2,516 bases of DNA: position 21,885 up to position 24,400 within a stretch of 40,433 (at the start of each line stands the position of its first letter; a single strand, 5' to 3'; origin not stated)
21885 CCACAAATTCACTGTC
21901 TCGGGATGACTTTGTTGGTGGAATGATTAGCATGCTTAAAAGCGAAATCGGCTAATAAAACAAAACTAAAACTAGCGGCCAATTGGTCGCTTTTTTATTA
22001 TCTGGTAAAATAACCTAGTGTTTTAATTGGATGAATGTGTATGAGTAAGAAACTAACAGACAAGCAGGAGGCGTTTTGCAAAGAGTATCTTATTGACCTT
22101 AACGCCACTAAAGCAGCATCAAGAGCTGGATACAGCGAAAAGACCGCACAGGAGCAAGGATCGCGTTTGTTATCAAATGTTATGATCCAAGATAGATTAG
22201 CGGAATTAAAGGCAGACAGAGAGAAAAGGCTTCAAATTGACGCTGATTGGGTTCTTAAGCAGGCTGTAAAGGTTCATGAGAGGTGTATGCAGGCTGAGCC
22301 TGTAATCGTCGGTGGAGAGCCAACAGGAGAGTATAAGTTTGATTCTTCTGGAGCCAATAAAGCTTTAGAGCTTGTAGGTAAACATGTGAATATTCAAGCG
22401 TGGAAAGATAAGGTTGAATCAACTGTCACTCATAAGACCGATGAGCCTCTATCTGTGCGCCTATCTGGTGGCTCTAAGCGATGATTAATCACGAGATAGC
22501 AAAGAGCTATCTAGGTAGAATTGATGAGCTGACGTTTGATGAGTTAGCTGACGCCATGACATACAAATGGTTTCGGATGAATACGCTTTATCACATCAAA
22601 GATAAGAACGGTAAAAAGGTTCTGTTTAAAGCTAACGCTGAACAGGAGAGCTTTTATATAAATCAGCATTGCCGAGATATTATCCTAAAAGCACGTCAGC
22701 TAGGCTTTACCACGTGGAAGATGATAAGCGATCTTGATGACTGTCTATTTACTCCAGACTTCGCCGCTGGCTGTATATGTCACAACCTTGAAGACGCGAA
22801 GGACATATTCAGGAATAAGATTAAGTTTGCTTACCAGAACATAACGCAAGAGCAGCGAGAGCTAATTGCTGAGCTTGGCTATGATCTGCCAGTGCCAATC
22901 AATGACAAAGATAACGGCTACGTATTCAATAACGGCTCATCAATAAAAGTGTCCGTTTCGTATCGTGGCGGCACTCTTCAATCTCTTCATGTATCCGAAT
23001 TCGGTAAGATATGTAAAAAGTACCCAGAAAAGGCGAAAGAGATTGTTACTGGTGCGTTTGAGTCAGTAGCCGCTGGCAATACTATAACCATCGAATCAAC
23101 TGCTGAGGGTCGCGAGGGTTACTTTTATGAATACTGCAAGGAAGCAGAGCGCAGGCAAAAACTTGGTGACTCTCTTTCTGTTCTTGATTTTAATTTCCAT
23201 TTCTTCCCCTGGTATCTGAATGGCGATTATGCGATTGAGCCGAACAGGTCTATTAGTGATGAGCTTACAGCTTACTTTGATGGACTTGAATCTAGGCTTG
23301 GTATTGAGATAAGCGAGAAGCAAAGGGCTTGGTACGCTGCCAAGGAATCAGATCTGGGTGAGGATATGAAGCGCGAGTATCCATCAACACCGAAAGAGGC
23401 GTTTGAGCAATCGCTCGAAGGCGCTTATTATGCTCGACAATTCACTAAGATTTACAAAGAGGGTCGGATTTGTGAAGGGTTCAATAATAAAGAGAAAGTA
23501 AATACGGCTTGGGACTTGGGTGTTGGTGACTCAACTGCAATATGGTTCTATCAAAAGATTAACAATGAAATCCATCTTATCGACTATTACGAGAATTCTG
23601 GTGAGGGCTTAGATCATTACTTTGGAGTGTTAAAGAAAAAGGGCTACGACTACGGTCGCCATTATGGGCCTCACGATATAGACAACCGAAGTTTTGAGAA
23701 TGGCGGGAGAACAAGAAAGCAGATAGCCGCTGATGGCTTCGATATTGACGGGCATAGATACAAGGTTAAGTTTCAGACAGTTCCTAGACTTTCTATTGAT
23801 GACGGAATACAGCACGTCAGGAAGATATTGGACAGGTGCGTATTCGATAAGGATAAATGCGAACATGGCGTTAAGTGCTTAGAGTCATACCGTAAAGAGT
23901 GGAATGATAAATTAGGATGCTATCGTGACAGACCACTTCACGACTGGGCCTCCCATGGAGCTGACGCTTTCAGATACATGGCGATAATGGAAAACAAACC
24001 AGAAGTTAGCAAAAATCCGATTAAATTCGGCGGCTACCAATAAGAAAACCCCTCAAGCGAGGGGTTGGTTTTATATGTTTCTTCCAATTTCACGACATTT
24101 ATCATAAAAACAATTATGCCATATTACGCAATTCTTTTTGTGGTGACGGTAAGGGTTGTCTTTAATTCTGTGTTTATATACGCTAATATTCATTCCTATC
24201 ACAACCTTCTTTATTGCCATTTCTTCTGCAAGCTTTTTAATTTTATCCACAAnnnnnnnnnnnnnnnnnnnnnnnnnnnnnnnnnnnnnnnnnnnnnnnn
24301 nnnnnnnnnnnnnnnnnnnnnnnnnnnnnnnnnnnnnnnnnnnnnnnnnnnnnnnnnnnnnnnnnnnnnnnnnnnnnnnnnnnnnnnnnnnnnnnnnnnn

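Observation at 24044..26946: Self-regulated 2.9-kb accessory island inserted between terL and the head-morphogenesis gene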

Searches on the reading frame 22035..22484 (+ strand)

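Call 8: search_protein_families(library=phrogs, max_evalue=0.001, proteins=[window:22035-22484:+])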
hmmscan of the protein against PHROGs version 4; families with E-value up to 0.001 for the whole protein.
window:22035-22484:+ (149 aa): 6 families
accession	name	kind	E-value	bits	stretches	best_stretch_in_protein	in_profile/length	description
phrog_51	-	head and packaging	9.2e-41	141.3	1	3-134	85-227/261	terminase small subunit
phrog_2606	-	head and packaging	2.8e-18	67.3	1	4-80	86-163/310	terminase small subunit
phrog_17390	-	unknown function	3.7e-18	66.1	1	6-60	2-56/69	-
phrog_641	-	head and packaging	3.8e-10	41.5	1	7-68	3-64/162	terminase small subunit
phrog_5334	-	head and packaging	1.6e-08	35.9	1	3-128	13-119/162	terminase small subunit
phrog_36099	-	unknown function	0.00027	21.8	1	51-81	6-36/52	-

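Call 9: search_protein_families(library=pfam, max_evalue=0.01, proteins=[window:22035-22484:+])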
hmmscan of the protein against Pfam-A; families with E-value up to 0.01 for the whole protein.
window:22035-22484:+ (149 aa): 1 family
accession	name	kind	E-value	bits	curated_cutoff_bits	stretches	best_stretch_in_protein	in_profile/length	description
PF03592.21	Terminase_2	-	2.3e-30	106.5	26.1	1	7-129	1-139/141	Terminase small subunit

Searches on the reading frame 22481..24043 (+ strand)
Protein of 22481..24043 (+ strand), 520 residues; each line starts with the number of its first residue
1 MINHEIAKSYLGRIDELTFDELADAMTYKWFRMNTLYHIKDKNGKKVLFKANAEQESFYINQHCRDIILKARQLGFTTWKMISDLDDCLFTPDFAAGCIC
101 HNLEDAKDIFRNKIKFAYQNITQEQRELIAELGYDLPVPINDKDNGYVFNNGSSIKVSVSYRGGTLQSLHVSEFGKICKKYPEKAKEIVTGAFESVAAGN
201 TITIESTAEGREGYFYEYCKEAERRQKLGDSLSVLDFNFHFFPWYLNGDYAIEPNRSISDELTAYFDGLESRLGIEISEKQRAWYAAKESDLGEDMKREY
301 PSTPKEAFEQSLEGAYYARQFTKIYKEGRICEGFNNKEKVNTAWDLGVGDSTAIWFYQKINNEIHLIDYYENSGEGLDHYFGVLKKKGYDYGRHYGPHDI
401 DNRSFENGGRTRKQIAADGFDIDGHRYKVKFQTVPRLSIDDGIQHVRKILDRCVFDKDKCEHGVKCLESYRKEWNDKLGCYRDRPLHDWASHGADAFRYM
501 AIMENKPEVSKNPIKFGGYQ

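Call 8: search_protein_families(library=phrogs, max_evalue=0.001, proteins=[window:22481-24043:+])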
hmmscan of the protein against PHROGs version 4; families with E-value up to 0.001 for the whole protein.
window:22481-24043:+ (520 aa): 3 families
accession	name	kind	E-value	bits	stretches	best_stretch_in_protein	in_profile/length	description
phrog_2472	-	unknown function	4.1e-116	388.9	1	206-506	9-310/324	-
phrog_26724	-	unknown function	2.9e-63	213.9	1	24-216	8-191/192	-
phrog_38407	-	unknown function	1.6e-18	67.8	1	205-312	6-116/370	-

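Call 9: search_protein_families(library=pfam, max_evalue=0.01, proteins=[window:22481-24043:+])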
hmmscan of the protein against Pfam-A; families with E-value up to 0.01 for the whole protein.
window:22481-24043:+ (520 aa): 0 families

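Call 10: search_dna_similar(query=window:22481-24043:+, collection=phages, mode=protein, max_rows=40)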
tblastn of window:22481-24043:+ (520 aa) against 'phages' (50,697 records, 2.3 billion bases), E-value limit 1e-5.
Records with a match: 648; places in all: 656; records where one place covers at least 80% of the query: 135.
Best place of each record, by identity: 60-80% 3; <60% 645.
By first word of the organism name: Vibrio 225; Stx2a-converting 83; Escherichia 75; Pseudomonas 46; Ralstonia 31; Pelagibacter 22; Caudoviricetes 16; Stx2-converting 12; Klebsiella 11; Burkholderia 10; and 44 more.
By host as written in the record: - 301; Pseudomonas aeruginosa 20; Candidatus Pelagibacter ubique HTCC1062 14; Vibrio crassostreae 13; Vibrio cholerae 2095 9; Vibrio cyclitrophicus 8; Escherichia coli K514 (EHEC) 7; Vibrio cholerae 7; and 170 more.
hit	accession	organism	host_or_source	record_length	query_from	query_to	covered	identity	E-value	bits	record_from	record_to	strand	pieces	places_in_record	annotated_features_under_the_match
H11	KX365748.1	Pseudoalteromonas phage BS5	Pseudoalteromonas atlantica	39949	1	520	100%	61.7%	0e+0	676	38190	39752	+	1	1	hypothetical protein | terminase small subunit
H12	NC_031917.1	Pseudoalteromonas phage BS5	Pseudoalteromonas atlantica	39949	1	520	100%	61.7%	0e+0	676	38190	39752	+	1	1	hypothetical protein | terminase small subunit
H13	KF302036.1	Pseudoalteromonas phage HS2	Pseudoalteromonas sp. str. H100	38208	1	520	100%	60.2%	0e+0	665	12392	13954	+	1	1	record has no annotation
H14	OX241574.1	Vibrio phage 242E40-1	Seawater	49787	5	507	97%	57.6%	0e+0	617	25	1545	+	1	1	putative terminase large subunit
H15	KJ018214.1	Shewanella sp. phage 3/49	Baltic Sea ice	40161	17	507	94%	59.0%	0e+0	621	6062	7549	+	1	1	terminase large subunit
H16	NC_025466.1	Shewanella sp. phage 3/49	Baltic Sea ice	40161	17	507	94%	59.0%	0e+0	621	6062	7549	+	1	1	terminase large subunit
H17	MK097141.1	Vibrio phage P23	Vibrio sagamiensis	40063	16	504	94%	58.1%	0e+0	607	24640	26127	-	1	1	terminase large subunit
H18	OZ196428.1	Vibrio phage F89 g1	Seawater and oysters mix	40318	16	504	94%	57.7%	0e+0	601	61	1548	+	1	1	hypothetical protein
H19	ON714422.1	Vibrio phage vB_VnaS-L3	Vibrio natriegens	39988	16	504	94%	57.5%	0e+0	607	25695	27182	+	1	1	terminase large subunit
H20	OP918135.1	Vibrio phage vB_VviC_ZQ26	Vibrio cyclitrophicus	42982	2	509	98%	53.6%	0e+0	586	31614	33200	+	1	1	terminase large subunit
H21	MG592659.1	Vibrio phage 1.291.O._10N.286.55.F6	Vibrio cyclitrophicus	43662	2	509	98%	53.6%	0e+0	585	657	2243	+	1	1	terminase large subunit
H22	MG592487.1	Vibrio phage 1.113.A._10N.286.51.E7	Vibrio splendidus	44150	2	509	98%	53.6%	0e+0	583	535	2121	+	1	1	terminase large subunit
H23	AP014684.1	Pseudomonas phage PS-1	Pseudomonas sp. 1-1-1b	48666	29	516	94%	55.3%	3e-173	547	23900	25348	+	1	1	terminase large subunit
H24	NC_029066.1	Pseudomonas phage PS-1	Pseudomonas sp. 1-1-1b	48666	29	516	94%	55.3%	3e-173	547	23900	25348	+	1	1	terminase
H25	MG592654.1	Vibrio phage 1.284.A._10N.286.55.A5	Vibrio cyclitrophicus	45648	2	509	98%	52.8%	0e+0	579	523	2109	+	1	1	terminase large subunit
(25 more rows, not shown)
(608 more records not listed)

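Call 13: get_annotated_region(hit=H13, flank=8000)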
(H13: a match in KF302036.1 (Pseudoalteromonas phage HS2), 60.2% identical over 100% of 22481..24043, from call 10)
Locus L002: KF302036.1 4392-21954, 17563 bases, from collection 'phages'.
description: UNVERIFIED: Pseudoalteromonas phage HS2, complete genome.
organism: Pseudoalteromonas phage HS2 (NCBI taxid 1357708)
taxonomy: Viruses; Duplodnaviria; Heunggongvirae; Uroviricota; Caudoviricetes
host: Pseudoalteromonas sp. str. H100; source: seawater; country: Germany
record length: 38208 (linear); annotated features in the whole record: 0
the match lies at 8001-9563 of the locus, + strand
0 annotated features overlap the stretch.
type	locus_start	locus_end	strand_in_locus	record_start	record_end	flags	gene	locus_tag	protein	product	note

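Call 14: get_annotated_region(hit=H14, flank=8000)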
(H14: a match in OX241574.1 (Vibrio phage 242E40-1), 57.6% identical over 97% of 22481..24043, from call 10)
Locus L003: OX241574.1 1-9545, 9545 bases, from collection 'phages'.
description: Vibrio phage 242E40-1 genome assembly, chromosome: VP115E34_1.
organism: Vibrio phage 242E40-1 (NCBI taxid 2963182)
taxonomy: Viruses; Duplodnaviria; Heunggongvirae; Uroviricota; Caudoviricetes
host: -; source: Seawater; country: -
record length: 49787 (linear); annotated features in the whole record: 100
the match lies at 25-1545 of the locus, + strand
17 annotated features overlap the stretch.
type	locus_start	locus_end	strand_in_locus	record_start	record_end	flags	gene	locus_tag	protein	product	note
CDS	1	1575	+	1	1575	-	-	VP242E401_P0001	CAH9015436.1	putative terminase large subunit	-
CDS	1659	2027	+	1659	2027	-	-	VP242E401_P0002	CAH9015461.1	putative NinX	-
CDS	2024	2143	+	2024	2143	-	-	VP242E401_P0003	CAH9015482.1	conserved hypothetical protein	-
CDS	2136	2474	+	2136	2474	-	-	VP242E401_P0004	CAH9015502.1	conserved hypothetical protein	-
CDS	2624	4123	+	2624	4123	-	-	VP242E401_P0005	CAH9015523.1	putative portal protein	-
CDS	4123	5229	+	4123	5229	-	-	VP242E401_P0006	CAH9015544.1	putative minor capsid protein, partial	-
CDS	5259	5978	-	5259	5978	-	-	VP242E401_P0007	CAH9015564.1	Rha family regulatory protein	-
CDS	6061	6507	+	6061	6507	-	-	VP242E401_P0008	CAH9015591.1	putative unknown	-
CDS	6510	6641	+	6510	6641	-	-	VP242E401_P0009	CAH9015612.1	hypothetical protein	-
CDS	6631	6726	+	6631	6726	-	-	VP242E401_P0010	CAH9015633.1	hypothetical protein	-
CDS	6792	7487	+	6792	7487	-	-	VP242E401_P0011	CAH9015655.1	hypothetical protein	-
CDS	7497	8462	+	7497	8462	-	-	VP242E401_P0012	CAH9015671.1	putative major capsid protein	-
CDS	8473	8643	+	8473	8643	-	-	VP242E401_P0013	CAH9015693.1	conserved hypothetical protein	-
CDS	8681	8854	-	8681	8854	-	-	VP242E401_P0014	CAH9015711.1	hypothetical protein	-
CDS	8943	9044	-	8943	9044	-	-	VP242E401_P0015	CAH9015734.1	hypothetical protein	-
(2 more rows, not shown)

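Call 15: find_related_loci(query=window:22481-24043:+, collection=viral_contigs, flank=10000)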
Query window:22481-24043:+ (520 aa) in viral_contigs; peptide patterns used: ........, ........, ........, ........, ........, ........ (x = any residue, [..] = any of these).
17 stretches matched a pattern; 17 encode a relative of the query (tblastn E <= 1e-3); 17 distinct loci.
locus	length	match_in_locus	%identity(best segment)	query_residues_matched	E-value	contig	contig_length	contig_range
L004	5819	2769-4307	69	3-516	0e+0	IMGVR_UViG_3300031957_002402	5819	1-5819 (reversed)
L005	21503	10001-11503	72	3-504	0e+0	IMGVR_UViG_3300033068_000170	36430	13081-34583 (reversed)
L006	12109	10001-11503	69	3-504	0e+0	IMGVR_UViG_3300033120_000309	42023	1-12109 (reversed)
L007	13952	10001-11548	69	1-517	0e+0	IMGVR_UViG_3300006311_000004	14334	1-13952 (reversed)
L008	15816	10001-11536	69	2-513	0e+0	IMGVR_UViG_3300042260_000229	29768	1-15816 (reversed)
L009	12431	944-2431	69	3-504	0e+0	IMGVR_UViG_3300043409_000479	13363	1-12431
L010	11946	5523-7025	69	3-504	0e+0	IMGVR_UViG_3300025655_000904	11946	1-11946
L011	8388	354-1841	70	3-504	0e+0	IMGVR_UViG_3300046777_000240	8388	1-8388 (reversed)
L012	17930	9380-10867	69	3-504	0e+0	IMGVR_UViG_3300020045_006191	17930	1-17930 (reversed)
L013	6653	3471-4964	69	3-504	0e+0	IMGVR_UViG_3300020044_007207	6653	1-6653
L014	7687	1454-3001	67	1-517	0e+0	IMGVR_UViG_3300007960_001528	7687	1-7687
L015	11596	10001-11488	68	3-504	0e+0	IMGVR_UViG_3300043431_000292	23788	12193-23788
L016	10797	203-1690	68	3-504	0e+0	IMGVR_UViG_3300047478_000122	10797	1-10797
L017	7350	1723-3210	68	3-504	0e+0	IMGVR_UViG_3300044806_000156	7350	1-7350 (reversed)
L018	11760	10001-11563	62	1-520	0e+0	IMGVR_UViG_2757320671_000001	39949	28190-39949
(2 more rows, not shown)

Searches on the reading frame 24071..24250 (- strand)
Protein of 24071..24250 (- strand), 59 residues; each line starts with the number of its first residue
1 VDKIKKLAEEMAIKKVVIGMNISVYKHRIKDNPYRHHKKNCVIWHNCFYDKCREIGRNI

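Call 6: search_protein_families(library=pfam, max_evalue=0.1, proteins=[window:24071-24250:-])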
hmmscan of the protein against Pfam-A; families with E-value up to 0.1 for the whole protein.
window:24071-24250:- (59 aa): 0 families

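Call 7: search_protein_families(library=phrogs, max_evalue=0.01, proteins=[window:24071-24250:-])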
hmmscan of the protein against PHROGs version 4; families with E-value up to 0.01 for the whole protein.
window:24071-24250:- (59 aa): 0 families

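Call 30: search_protein_families(library=ncbifam, max_evalue=0.1, proteins=[window:24071-24250:-])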
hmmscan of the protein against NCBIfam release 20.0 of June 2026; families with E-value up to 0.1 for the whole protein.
window:24071-24250:- (59 aa): 0 families

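Call 31: search_protein_families(library=padloc, max_evalue=0.1, proteins=[window:24071-24250:-])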
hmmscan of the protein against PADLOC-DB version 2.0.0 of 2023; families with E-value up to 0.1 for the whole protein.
window:24071-24250:- (59 aa): 0 families
